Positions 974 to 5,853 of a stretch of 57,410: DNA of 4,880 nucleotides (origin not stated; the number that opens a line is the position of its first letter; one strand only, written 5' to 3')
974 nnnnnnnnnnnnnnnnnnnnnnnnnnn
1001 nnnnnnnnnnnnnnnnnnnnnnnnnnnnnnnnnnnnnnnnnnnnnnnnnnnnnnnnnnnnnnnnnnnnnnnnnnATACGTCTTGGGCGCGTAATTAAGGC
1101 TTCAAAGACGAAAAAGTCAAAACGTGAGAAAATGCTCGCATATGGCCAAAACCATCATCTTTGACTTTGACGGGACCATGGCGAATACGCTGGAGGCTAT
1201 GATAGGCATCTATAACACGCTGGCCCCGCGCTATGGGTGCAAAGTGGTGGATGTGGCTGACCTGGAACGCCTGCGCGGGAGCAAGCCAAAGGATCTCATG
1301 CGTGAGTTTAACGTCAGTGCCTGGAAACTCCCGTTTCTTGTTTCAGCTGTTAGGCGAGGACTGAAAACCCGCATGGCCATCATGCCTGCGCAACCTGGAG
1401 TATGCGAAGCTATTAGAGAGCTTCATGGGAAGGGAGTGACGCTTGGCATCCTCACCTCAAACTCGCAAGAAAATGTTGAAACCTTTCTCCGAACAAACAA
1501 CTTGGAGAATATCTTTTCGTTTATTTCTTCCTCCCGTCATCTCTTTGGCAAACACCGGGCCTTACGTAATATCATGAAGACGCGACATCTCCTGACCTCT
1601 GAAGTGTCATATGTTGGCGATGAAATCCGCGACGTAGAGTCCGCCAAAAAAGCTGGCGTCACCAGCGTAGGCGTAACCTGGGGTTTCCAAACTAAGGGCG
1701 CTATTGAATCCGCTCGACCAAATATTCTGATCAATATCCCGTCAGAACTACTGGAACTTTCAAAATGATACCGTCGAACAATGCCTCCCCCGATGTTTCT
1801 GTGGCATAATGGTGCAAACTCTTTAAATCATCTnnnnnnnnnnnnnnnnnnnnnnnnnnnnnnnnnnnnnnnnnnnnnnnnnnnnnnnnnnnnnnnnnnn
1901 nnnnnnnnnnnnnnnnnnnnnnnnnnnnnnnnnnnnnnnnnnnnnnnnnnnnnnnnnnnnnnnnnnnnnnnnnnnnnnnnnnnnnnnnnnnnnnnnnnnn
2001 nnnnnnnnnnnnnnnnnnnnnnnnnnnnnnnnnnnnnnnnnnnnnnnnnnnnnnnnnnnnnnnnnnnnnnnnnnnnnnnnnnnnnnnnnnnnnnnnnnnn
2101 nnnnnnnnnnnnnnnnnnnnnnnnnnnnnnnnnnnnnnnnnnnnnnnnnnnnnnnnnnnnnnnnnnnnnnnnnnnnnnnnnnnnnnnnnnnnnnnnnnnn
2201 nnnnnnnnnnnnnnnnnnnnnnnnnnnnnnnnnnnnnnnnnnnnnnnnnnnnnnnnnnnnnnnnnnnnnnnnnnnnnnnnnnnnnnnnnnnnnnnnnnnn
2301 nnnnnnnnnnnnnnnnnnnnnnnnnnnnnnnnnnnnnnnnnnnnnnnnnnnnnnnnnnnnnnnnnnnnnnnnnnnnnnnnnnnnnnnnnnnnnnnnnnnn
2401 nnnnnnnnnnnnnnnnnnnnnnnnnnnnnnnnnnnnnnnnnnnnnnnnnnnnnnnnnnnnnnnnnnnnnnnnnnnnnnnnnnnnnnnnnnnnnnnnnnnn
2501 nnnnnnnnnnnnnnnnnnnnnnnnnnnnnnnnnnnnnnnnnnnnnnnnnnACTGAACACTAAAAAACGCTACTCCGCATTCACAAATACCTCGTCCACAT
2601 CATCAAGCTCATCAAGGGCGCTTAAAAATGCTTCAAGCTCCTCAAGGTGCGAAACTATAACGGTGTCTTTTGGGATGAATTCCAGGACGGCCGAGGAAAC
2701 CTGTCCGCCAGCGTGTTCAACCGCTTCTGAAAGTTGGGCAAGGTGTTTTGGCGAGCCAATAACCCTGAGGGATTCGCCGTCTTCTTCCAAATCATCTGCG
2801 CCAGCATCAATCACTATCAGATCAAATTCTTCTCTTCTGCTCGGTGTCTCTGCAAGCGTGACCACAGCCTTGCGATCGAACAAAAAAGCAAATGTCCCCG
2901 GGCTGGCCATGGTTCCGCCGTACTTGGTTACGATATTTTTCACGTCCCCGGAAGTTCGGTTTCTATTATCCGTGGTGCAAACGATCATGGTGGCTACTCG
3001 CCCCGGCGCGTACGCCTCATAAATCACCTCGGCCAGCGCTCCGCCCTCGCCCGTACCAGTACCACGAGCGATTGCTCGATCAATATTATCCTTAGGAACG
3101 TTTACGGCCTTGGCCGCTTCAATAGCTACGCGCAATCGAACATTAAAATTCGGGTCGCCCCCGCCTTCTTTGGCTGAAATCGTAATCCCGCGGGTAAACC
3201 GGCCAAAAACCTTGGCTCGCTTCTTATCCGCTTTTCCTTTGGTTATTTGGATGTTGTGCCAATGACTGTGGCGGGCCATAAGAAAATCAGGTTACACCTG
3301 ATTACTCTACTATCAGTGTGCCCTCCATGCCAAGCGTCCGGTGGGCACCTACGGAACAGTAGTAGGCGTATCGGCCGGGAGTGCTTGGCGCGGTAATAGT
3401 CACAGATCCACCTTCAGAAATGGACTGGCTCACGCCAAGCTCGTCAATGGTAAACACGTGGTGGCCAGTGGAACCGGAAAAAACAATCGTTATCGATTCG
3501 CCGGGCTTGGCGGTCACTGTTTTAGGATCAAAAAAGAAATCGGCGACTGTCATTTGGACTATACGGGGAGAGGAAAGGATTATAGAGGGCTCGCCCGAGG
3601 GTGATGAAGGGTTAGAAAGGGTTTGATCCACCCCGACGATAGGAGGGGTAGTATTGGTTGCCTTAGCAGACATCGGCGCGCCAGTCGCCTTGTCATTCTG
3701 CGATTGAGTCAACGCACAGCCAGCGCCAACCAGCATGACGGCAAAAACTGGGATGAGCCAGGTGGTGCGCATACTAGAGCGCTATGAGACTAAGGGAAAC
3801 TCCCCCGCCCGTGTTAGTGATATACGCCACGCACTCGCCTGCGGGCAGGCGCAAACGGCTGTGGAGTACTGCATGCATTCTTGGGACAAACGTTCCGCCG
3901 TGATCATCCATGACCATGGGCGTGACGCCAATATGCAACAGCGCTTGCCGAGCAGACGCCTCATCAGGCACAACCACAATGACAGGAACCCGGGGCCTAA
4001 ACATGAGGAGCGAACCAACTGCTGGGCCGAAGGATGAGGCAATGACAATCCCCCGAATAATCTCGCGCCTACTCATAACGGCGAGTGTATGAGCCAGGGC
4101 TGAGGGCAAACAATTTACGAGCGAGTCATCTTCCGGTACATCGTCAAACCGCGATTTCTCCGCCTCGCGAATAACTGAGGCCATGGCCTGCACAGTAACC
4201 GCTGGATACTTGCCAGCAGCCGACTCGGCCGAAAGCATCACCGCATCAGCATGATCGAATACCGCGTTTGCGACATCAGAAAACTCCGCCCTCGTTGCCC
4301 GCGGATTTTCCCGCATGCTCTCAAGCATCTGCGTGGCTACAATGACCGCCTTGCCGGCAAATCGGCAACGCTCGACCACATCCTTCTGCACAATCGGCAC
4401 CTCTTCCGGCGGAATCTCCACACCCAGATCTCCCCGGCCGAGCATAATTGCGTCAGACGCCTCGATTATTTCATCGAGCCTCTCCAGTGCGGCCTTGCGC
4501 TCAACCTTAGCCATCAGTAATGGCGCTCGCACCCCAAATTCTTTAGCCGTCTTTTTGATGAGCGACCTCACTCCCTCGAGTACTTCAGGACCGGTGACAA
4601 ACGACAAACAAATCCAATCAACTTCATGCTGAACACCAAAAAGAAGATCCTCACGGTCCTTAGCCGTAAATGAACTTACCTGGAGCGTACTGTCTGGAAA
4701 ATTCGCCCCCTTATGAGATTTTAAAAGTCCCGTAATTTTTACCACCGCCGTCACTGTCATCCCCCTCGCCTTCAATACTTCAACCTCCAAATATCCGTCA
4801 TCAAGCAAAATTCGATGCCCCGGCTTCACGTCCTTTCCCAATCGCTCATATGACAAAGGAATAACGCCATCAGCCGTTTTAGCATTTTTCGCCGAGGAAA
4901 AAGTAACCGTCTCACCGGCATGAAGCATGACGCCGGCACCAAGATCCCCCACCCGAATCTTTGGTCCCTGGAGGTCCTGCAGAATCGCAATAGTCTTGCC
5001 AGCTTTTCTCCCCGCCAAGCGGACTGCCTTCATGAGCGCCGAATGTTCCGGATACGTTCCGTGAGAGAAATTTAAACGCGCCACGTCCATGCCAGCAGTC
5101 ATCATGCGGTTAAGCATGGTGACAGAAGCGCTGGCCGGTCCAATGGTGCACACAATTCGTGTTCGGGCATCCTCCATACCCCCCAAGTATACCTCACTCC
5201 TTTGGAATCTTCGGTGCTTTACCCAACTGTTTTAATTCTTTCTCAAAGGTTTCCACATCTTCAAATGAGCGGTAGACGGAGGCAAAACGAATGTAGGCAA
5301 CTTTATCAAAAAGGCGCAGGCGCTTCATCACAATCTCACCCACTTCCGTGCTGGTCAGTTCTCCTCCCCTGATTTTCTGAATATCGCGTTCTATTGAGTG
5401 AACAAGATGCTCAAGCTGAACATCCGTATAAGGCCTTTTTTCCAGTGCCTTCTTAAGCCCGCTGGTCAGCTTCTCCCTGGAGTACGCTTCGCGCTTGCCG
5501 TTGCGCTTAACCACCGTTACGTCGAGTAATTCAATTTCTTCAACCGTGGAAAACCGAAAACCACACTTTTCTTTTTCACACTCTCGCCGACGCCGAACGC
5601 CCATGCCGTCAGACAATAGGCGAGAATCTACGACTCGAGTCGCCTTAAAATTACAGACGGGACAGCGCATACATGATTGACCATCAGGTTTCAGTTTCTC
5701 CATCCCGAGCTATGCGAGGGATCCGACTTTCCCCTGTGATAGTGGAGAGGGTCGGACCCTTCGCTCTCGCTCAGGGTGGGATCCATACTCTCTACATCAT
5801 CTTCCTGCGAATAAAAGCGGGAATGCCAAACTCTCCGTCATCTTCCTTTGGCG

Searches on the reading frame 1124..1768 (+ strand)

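Call 70: search_protein_families(library=pfam, proteins=[window:1124-1768:+], max_evalue=0.001)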
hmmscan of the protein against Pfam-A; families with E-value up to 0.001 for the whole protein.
window:1124-1768:+ (214 aa): 5 families
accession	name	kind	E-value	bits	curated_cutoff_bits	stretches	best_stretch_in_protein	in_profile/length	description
PF13419.12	HAD_2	-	3.6e-39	135.1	23.8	1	11-184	1-178/178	Haloacid dehalogenase-like hydrolase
PF00702.32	Hydrolase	-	3.1e-14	54.3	26.4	1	9-178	2-191/191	haloacid dehalogenase-like hydrolase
PF12710.13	HAD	-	6.8e-08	33.6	27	1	11-174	1-188/189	haloacid dehalogenase-like hydrolase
PF13242.12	Hydrolase_like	-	1.8e-05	25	22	1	146-200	9-66/75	HAD-hyrolase-like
PF06888.18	Put_Phosphatase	-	0.00094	19.1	27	0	78-137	61-122/234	Putative Phosphatase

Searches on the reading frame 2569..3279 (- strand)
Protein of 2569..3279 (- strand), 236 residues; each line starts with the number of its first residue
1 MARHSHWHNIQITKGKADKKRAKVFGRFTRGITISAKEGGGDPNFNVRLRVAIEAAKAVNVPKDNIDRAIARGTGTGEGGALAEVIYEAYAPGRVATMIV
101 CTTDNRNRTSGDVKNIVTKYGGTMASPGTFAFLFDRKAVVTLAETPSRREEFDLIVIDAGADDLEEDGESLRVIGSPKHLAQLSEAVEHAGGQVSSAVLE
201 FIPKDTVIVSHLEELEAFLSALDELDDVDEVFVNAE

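Call 70: search_protein_families(library=pfam, proteins=[window:2569-3279:-], max_evalue=0.001)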
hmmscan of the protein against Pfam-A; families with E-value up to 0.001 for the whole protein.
window:2569-3279:- (236 aa): 2 families
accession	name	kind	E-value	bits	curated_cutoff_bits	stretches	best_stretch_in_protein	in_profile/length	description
PF01709.26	Transcrip_reg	-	1.1e-41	142.6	27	1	83-235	2-160/160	TACO1/YebC second and third domain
PF20772.2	TACO1_YebC_N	-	2.7e-29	101.9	36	1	5-75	1-72/73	TACO1/YebC protein N-terminal domain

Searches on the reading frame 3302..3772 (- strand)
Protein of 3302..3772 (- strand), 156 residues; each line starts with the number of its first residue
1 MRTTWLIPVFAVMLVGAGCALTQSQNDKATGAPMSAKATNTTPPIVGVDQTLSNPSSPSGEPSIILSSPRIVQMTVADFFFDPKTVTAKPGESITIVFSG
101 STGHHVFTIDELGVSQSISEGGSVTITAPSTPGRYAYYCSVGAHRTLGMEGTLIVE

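Call 70: search_protein_families(library=pfam, proteins=[window:3302-3772:-], max_evalue=0.001)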
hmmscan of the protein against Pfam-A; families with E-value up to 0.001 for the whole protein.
window:3302-3772:- (156 aa): 2 families
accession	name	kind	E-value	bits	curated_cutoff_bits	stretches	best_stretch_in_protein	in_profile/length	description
PF13473.12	Cupredoxin_1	-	8.6e-11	42.2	27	1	70-155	21-104/104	Cupredoxin-like domain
PF00127.26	Copper-bind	-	2.6e-08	34.6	21.2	1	75-156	8-99/99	Copper binding proteins, plastocyanin/azurin family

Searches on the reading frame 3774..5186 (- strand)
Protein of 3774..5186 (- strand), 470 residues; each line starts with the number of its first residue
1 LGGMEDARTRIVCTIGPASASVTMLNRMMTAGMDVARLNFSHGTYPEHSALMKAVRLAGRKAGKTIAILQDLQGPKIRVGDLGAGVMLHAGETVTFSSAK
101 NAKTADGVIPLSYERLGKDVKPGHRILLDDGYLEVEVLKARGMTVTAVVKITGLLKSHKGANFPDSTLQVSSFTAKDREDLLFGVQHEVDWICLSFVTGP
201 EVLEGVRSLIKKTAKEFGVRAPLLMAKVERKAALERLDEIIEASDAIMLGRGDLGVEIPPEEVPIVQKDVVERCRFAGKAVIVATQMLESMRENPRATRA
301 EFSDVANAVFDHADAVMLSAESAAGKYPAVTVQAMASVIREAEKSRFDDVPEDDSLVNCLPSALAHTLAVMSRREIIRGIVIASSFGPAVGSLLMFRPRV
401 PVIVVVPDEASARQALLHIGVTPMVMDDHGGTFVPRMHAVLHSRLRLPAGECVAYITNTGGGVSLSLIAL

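Call 70: search_protein_families(library=pfam, proteins=[window:3774-5186:-], max_evalue=0.001)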
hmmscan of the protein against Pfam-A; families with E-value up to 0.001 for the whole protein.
window:3774-5186:- (470 aa): 3 families
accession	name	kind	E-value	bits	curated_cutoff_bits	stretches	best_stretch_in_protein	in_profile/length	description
PF00224.27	PK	-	1.4e-108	363.4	30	1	8-332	3-328/328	Pyruvate kinase, barrel domain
PF02887.21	PK_C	-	2.8e-07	31.1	28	1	365-428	4-67/114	Pyruvate kinase, alpha/beta domain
PF03328.21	HpcH_HpaI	-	0.00061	19.6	25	0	182-264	79-164/221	HpcH/HpaI aldolase/citrate lyase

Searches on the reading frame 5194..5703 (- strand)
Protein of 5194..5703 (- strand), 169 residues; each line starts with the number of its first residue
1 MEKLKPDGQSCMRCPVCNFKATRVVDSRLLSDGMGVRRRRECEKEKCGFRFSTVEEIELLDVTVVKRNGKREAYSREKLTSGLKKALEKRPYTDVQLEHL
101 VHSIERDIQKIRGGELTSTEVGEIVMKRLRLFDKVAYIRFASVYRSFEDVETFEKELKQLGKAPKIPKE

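Call 70: search_protein_families(library=pfam, proteins=[window:5194-5703:-], max_evalue=0.001)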
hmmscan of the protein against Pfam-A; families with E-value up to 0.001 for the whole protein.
window:5194-5703:- (169 aa): 2 families
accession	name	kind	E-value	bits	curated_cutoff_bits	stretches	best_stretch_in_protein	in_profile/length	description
PF03477.21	ATP-cone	-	3.7e-19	69.5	25.8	1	63-149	2-87/88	ATP cone domain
PF22811.2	Zn_ribbon_NrdR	-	3.1e-16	59.5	27.2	1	12-55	1-42/42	Transcriptional repressor NrdR-like, N-terminal domain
